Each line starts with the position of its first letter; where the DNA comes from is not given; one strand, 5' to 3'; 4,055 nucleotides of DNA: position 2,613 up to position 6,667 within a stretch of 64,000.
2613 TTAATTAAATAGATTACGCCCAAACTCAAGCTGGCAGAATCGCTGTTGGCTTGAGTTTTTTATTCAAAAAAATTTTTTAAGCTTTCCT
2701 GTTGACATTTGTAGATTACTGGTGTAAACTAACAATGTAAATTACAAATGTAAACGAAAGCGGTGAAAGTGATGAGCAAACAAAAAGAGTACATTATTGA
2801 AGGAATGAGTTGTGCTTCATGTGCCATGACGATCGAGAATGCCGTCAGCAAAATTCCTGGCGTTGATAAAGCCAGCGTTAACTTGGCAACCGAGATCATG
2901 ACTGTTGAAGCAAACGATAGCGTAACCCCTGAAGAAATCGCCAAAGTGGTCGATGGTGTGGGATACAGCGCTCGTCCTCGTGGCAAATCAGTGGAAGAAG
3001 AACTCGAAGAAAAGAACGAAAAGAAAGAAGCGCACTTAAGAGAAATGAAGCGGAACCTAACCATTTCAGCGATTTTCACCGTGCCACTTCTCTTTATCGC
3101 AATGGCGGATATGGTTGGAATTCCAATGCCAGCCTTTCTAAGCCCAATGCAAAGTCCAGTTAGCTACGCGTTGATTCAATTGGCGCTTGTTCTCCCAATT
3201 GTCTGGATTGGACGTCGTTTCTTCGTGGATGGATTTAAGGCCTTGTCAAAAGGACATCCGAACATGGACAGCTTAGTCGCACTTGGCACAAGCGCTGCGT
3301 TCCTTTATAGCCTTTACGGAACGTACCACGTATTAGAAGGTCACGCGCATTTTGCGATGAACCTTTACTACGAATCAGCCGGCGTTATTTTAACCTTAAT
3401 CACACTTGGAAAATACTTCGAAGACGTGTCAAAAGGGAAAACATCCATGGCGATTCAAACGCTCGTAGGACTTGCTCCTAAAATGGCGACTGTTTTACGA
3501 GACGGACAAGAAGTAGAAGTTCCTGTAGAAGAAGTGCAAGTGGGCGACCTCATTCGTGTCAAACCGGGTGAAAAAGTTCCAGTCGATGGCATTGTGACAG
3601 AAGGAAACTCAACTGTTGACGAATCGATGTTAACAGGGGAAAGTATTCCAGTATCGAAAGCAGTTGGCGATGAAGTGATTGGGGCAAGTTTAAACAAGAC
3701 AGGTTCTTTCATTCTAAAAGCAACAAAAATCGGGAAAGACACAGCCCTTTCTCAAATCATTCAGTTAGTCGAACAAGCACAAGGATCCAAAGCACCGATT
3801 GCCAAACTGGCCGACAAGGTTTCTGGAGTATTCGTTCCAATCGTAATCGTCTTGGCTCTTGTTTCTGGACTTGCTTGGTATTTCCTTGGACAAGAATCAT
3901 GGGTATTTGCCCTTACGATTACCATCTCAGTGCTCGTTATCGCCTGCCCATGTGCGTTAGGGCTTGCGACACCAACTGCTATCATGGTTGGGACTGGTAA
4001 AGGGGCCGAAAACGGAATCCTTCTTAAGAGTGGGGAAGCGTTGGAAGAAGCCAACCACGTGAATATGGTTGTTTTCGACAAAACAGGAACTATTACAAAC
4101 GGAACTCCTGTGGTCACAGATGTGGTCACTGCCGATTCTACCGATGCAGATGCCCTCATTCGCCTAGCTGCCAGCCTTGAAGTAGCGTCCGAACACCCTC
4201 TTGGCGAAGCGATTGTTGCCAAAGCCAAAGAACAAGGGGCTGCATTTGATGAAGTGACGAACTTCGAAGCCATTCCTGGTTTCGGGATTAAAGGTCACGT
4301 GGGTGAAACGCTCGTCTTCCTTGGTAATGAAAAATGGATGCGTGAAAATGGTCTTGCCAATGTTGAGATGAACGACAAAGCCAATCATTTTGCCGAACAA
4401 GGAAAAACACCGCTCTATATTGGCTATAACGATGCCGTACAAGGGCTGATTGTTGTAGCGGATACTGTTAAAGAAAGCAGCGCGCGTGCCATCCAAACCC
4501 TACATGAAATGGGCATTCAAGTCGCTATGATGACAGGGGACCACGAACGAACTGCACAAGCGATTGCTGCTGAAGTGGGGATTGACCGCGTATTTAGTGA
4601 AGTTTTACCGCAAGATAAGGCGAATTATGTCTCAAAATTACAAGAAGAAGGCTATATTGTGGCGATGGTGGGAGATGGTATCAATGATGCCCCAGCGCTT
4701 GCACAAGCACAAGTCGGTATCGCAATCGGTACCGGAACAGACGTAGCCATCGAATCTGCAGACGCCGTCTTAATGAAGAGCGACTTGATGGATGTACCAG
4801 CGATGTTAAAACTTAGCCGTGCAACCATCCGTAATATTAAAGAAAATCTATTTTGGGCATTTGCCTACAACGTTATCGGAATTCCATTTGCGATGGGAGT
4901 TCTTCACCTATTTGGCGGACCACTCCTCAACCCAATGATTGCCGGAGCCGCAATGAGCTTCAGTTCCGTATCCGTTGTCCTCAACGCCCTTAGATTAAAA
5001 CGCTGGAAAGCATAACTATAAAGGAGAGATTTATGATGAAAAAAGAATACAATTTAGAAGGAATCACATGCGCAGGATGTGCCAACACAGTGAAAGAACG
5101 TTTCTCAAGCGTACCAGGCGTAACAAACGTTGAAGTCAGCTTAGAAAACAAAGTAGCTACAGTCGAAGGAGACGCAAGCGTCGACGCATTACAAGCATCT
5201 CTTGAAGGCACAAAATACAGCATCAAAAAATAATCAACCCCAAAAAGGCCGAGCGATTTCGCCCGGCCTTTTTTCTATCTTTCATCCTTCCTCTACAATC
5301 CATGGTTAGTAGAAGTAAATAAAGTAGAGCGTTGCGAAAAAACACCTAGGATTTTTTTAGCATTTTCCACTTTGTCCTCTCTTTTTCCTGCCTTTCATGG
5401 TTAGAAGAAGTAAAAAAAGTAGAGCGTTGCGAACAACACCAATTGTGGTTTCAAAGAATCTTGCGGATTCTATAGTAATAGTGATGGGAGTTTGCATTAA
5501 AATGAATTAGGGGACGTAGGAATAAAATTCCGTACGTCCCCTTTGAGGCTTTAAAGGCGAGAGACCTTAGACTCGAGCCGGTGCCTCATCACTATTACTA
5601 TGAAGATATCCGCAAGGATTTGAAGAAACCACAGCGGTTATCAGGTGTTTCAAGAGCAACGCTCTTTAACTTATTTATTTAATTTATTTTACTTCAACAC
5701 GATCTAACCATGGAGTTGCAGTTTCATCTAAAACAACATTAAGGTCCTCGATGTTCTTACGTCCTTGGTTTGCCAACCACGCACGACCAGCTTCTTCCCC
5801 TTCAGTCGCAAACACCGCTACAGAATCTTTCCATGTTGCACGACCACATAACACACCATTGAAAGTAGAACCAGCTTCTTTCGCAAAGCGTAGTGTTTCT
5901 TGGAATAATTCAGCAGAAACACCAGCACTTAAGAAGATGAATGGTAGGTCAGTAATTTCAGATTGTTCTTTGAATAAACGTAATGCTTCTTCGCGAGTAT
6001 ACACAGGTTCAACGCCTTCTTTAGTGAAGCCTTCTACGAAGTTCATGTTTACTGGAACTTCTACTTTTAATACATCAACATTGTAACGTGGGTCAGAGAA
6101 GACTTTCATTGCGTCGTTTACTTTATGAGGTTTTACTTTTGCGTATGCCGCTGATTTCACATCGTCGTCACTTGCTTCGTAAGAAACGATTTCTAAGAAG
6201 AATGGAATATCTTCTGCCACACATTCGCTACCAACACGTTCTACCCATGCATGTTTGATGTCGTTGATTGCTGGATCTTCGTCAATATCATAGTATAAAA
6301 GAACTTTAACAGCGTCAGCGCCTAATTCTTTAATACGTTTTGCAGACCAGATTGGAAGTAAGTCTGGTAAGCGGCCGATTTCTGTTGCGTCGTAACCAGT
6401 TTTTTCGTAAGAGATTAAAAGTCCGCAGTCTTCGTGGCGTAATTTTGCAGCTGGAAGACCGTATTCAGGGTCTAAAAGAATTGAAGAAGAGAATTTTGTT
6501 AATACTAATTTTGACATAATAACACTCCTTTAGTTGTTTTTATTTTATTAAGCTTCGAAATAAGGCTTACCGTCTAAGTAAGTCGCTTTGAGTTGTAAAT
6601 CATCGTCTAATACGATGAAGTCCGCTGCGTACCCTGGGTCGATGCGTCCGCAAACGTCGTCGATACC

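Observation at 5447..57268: A modular family of palindromic MITE-like repeats, at least eight copies in 64 kb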

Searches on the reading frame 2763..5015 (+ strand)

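Call 72: search_protein_families(library=pfam, proteins=[window:2763-5015:+], max_evalue=0.00001)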
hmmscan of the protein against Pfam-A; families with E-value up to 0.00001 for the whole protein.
window:2763-5015:+ (750 aa): 4 families
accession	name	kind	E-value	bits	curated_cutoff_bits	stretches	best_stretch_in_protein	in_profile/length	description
PF00122.25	E1-E2_ATPase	-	3.4e-61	206.3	28.1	1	237-416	2-180/181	E1-E2 ATPase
PF00702.32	Hydrolase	-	4.7e-39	135.2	26.4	1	435-649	3-190/191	haloacid dehalogenase-like hydrolase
PF00403.32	HMA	-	3.3e-16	59.9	24.8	1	10-68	2-61/62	Heavy-metal-associated domain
PF08282.18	Hydrolase_3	-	6.9e-07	29.7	20.9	0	633-672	206-245/255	haloacid dehalogenase-like hydrolase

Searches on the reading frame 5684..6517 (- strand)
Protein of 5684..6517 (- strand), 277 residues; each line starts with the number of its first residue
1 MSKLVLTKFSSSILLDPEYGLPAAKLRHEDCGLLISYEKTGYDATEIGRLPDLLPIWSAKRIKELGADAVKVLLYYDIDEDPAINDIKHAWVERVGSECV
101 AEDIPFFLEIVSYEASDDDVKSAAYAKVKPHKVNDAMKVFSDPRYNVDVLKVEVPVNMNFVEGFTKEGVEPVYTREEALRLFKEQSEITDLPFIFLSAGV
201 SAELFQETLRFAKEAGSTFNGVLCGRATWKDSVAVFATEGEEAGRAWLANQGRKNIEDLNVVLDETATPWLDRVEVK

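Call 72: search_protein_families(library=pfam, proteins=[window:5684-6517:-], max_evalue=0.00001)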
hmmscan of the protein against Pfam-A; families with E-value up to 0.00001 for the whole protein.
window:5684-6517:- (277 aa): 1 family
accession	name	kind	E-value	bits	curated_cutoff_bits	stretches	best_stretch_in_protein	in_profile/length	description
PF01791.15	DeoC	-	8.5e-44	150.3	23.8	1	4-230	29-228/229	DeoC/LacD family aldolase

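Call 85: find_encoding_contigs(protein=window:5684-6517:-, flank=1500, max_places=10)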
Protein window:5684-6517:- (277 aa): no gene with exactly this product is on record in the collection.
